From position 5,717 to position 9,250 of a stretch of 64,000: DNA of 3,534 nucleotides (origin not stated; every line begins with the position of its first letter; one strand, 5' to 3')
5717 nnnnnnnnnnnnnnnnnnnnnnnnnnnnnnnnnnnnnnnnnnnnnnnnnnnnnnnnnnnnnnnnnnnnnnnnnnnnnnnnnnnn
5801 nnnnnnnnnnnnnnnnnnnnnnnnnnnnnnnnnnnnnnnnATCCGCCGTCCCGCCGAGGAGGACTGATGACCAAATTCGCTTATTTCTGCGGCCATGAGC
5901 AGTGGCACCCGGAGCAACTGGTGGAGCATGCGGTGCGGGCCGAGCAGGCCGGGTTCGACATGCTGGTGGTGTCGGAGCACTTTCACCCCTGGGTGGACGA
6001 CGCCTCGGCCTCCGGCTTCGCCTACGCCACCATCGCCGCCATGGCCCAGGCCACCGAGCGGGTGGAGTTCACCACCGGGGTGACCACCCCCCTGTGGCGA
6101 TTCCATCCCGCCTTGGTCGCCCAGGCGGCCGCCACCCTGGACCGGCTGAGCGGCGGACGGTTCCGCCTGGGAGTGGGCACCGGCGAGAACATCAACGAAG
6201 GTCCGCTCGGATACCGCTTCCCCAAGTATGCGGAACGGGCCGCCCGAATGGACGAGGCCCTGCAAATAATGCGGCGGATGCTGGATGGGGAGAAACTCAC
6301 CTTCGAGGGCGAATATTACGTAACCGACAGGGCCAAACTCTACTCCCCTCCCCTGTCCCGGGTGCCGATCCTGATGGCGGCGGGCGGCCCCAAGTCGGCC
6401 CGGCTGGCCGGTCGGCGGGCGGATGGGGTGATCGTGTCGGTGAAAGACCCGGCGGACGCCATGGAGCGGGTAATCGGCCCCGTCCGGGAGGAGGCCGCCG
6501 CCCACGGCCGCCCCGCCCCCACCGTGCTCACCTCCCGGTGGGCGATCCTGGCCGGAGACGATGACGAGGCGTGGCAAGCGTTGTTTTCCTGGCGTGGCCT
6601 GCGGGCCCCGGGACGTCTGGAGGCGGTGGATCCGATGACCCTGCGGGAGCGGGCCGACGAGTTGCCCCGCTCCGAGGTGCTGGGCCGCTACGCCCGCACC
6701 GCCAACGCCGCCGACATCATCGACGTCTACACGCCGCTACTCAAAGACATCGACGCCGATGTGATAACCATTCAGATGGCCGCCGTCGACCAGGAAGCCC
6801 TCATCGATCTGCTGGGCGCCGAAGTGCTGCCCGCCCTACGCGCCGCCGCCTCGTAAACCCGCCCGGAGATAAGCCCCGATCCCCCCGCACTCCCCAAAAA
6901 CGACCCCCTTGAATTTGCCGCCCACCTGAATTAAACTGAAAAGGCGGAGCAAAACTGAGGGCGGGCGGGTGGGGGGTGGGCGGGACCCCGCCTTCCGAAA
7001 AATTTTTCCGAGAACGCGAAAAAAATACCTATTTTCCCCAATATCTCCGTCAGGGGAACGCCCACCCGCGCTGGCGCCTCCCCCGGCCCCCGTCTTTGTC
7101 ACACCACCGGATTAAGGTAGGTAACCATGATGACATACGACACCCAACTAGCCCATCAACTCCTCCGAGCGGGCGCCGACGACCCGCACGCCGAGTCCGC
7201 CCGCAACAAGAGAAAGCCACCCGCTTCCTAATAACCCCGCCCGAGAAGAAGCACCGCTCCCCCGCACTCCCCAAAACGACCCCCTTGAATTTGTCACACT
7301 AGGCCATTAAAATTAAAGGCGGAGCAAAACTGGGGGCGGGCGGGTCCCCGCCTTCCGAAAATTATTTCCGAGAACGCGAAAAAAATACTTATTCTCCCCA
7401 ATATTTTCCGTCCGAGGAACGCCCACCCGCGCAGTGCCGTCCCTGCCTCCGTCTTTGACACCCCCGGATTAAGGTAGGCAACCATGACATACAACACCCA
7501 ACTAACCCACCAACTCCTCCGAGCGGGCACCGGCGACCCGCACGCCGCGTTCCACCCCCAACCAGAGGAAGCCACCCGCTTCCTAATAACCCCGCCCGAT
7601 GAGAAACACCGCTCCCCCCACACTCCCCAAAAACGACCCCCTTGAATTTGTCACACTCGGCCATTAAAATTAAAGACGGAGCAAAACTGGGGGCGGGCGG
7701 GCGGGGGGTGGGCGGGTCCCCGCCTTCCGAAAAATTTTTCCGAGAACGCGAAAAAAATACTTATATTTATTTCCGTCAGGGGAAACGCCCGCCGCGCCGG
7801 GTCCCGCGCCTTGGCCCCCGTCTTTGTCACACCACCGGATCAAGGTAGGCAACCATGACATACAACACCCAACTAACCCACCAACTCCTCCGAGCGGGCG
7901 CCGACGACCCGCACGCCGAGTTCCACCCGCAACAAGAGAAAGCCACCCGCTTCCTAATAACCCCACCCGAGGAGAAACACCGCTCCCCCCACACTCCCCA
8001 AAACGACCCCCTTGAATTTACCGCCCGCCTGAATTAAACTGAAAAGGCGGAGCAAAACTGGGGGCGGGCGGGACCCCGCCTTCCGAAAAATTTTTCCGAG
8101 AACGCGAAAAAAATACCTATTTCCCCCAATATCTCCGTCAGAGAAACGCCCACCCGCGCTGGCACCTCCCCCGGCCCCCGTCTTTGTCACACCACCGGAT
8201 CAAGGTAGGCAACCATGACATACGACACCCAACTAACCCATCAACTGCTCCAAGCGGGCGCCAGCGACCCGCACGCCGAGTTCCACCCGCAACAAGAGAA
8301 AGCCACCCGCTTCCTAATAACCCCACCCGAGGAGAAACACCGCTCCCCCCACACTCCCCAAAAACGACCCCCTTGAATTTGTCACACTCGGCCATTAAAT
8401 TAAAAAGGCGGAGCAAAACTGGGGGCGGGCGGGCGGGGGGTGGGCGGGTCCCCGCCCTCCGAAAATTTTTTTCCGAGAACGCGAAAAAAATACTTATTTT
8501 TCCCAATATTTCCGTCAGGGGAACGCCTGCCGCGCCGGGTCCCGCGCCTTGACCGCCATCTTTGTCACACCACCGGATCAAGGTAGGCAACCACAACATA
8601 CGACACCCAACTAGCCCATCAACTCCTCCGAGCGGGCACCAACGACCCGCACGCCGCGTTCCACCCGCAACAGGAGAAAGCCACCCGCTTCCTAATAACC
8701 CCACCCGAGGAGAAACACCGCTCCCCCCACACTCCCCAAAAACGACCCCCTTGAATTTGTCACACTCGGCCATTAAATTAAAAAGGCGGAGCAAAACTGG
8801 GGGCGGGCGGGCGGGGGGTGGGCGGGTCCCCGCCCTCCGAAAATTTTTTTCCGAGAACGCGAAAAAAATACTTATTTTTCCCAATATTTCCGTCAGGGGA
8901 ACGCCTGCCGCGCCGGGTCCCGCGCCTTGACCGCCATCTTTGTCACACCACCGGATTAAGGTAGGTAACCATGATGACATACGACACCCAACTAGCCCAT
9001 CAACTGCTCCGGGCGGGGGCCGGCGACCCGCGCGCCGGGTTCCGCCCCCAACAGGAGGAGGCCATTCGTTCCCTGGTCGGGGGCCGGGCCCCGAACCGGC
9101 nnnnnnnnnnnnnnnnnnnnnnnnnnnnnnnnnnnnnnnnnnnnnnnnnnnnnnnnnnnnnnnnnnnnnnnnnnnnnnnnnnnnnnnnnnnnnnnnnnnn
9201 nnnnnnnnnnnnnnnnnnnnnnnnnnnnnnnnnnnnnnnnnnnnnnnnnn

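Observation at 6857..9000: Six tandem copies of a promoter-leader-start cassette, including the first 30 codons of the downstream helicase gene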

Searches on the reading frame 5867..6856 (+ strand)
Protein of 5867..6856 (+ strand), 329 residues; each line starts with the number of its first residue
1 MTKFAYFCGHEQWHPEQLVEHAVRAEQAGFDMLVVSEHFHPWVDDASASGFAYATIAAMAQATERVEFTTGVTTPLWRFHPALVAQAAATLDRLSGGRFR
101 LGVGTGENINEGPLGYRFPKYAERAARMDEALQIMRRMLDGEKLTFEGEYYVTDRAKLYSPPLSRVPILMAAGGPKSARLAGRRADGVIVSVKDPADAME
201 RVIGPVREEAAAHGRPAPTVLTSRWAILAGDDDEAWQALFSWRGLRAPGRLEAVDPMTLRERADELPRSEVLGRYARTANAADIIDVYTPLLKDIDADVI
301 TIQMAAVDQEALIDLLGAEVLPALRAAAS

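Call 5: search_protein_families(library=pfam, proteins=[window:5867-6856:+])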
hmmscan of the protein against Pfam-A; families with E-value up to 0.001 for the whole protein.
window:5867-6856:+ (329 aa): 1 family
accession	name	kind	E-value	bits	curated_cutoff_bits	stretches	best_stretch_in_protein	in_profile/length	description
PF00296.26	Bac_luciferase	-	1.3e-59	202.5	27.9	1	4-245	3-248/314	Luciferase-like monooxygenase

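Call 11: search_protein_families(library=ncbifam, proteins=[window:5867-6856:+], max_evalue=0.01)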
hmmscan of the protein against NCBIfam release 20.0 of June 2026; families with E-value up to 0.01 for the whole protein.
window:5867-6856:+ (329 aa): 32 families (the best 25 are shown)
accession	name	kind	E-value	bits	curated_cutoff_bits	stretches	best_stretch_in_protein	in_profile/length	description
TIGR03557.1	F420_G6P_family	subfamily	1.3e-66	224.9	210.4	1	5-325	2-315/316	TIGR03557 family F420-dependent LLM class oxidoreductase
TIGR04465.1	ArgArg_F420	equivalog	1.4e-61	208.6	470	1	8-325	52-364/364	F420-dependent hydroxymycolic acid dehydrogenase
TIGR03885.1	flavin_revert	hypoth_equivalog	5.3e-58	196.7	398.7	1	5-324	2-315/315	TIGR03885 family FMN-dependent LLM class oxidoreductase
TIGR03554.1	F420_G6P_DH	equivalog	4e-53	180.5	420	1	3-325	3-331/331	glucose-6-phosphate dehydrogenase (coenzyme-F420)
TIGR03560.1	F420_Rv1855c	subfamily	8.9e-42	143.4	231.4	1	4-223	2-225/227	TIGR03560 family F420-dependent LLM class oxidoreductase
TIGR03619.1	F420_Rv2161c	subfamily_domain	2.2e-38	132.2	166.9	1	20-225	2-217/247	TIGR03619 family F420-dependent LLM class oxidoreductase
NF002619.0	PRK02271.1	equivalog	6.6e-31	107.8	276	1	15-219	13-204/329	5,10-methylenetetrahydromethanopterin reductase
TIGR03621.1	F420_MSMEG_2516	subfamily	1.4e-30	106.4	213.15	1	15-194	13-177/295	TIGR03621 family F420-dependent LLM class oxidoreductase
TIGR03564.1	F420_MSMEG_4879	subfamily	1.7e-30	106.6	234.25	1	18-236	1-208/265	TIGR03564 family F420-dependent LLM class oxidoreductase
TIGR03555.1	F420_mer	equivalog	1.4e-29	103.5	348.7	1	17-235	13-219/325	5,10-methylenetetrahydromethanopterin reductase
TIGR03857.1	F420_MSMEG_2249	hypoth_equivalog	3.2e-28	98.9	218.4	1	14-231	12-217/329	TIGR03857 family LLM class F420-dependent oxidoreductase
TIGR04024.1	F420_NP1902A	hypoth_equivalog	1.5e-26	92.9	345.4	1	14-191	13-179/330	TIGR04024 family LLM class F420-dependent oxidoreductase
TIGR03559.1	F420_Rv3520c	subfamily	2.5e-21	76.1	335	1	15-235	12-234/325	LLM class F420-dependent oxidoreductase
TIGR03841.1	F420_Rv3093c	subfamily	2.9e-21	76.1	213.65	1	17-234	11-212/298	LLM class F420-dependent oxidoreductase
TIGR04021.1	LLM_DMSO2_sfnG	equivalog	5.3e-21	75.4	382.95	1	12-238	24-248/350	dimethylsulfone monooxygenase SfnG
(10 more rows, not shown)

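Call 17: find_encoding_contigs(protein=window:5867-6856:+, flank=10000, max_places=10)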
Protein window:5867-6856:+ (329 aa): no gene with exactly this product is on record in the collection.

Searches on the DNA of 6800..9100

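Call 76: search_rna_families(source=window, start=6800, end=9100, threshold=evalue, max_evalue=1)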
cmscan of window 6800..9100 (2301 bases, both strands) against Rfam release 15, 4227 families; matches with E-value up to 1: 0.
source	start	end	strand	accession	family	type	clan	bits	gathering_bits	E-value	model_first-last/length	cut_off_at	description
